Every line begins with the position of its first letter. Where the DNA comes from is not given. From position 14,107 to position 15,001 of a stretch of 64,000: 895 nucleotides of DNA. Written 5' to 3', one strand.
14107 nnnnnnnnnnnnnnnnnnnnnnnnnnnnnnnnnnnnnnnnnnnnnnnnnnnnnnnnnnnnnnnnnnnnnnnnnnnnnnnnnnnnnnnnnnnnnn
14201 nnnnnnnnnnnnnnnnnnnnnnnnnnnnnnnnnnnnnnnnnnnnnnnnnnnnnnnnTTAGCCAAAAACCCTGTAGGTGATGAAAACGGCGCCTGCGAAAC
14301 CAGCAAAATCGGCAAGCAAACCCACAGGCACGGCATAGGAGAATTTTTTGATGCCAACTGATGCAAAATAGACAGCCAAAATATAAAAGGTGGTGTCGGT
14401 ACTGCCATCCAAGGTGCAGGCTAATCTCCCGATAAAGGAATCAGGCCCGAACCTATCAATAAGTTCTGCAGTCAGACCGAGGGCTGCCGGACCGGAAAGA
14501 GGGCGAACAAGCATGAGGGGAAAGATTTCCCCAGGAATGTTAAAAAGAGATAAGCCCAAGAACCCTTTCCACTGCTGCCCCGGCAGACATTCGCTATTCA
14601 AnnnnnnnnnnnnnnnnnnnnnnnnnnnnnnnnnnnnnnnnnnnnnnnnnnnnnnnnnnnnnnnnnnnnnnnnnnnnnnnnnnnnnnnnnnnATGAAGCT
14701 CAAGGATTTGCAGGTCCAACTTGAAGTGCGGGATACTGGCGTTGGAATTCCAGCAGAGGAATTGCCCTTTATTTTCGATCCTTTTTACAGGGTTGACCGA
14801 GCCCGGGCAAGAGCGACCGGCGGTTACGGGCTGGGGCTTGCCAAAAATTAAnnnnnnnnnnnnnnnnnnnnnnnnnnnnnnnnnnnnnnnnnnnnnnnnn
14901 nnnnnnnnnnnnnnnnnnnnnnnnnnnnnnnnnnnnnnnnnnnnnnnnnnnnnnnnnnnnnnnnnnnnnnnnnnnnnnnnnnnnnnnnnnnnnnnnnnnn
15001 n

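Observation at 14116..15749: Decayed locus downstream of tRNA-Leu(GAG): SpmB fragment, two-component-system remnants and a G/Q/Y-rich tandem-repeat protein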

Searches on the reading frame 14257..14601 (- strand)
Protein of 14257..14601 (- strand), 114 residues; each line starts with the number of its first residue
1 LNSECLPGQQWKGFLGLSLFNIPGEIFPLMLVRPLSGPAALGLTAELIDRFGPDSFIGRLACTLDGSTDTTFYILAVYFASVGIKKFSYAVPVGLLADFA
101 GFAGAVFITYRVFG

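Call 8: search_protein_families(library=pfam, proteins=[window:14257-14601:-], max_evalue=0.1)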
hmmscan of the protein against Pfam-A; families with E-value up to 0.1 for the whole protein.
window:14257-14601:- (114 aa): 0 families

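Call 9: search_protein_families(library=ncbifam, proteins=[window:14257-14601:-], max_evalue=0.1)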
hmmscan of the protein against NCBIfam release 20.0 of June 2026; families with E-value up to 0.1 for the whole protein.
window:14257-14601:- (114 aa): 0 families

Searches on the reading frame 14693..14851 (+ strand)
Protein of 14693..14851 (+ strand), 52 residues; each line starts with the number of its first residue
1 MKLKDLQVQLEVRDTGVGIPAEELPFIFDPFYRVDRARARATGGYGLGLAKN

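Call 8: search_protein_families(library=pfam, proteins=[window:14693-14851:+], max_evalue=0.1)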
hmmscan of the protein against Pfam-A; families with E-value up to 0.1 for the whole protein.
window:14693-14851:+ (52 aa): 1 family
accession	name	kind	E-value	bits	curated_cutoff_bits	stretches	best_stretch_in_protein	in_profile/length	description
PF02518.31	HATPase_c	-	4.6e-11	43.6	26.4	1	5-50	35-78/111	Histidine kinase-, DNA gyrase B-, and HSP90-like ATPase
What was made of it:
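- Checked: The histidine-kinase remnant at 14693-14851 matches HATPase_c positions 35-78 (E 4.6e-11, call 8).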

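Call 9: search_protein_families(library=ncbifam, proteins=[window:14693-14851:+], max_evalue=0.1)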
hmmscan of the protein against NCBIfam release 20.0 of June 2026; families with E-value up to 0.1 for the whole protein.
window:14693-14851:+ (52 aa): 66 families (the best 25 are shown)
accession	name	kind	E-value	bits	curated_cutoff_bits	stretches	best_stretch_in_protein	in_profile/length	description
NF046044.1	PnpS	equivalog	5.4e-18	65.2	400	1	4-50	314-360/390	two-component system histidine kinase PnpS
NF033092.0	HK_WalK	equivalog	2.6e-17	62.7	725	1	4-50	517-563/594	cell wall metabolism sensor histidine kinase WalK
NF033093.1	HK_VicK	exception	5.5e-16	58.2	680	1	1-50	355-404/448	cell wall metabolism sensor histidine kinase VicK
NF041735.1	hist_kin_RppB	equivalog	8.1e-16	57.8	400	1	3-50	361-408/438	two-component system sensor histidine kinase RppB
TIGR02966.1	phoR_proteo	equivalog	1e-15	57.6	334.2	1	5-50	259-304/333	phosphate regulon sensor histidine kinase PhoR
NF045900.1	HisKinCpxALeg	equivalog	1.8e-14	53.3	800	1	5-50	375-420/451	two-component system sensor histidine kinase CpxA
NF007007.0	PRK09470.1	equivalog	2e-14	53.3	486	1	3-50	381-428/463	envelope stress sensor histidine kinase CpxA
NF040691.1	MtrAB_MtrB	equivalog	4.7e-13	49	450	1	5-50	416-461/507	MtrAB system histidine kinase MtrB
NF007898.0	PRK10604.1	equivalog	2.2e-12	46.9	478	1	3-50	345-392/433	two-component system sensor histidine kinase RstB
TIGR01386.1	cztS_silS_copS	subfamily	4.8e-12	45.6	292.55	1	7-50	385-428/457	heavy metal sensor histidine kinase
NF008235.0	PRK11006.1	equivalog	7.1e-12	44.9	390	1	8-50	350-392/431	phosphate regulon sensor histidine kinase PhoR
NF033091.0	HK_VanS_ACDEFG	equivalog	7.8e-12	44.9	400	1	4-50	218-264/293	vancomycin resistance histidine kinase VanS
NF053855.1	HisKinPhoRBctds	equivalog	3.3e-11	42.3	500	1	11-50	513-552/583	two-component system sensor histidine kinase PhoR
NF047874.1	MASE3_PAS_HK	subfamily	7.1e-11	41.6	560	1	4-49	548-593/655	MASE3 domain-containing sensor histidine kinase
NF012163.2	BaeS_SmeS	equivalog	7.3e-11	41.7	500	1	5-50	382-427/457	sensor histidine kinase efflux regulator BaeS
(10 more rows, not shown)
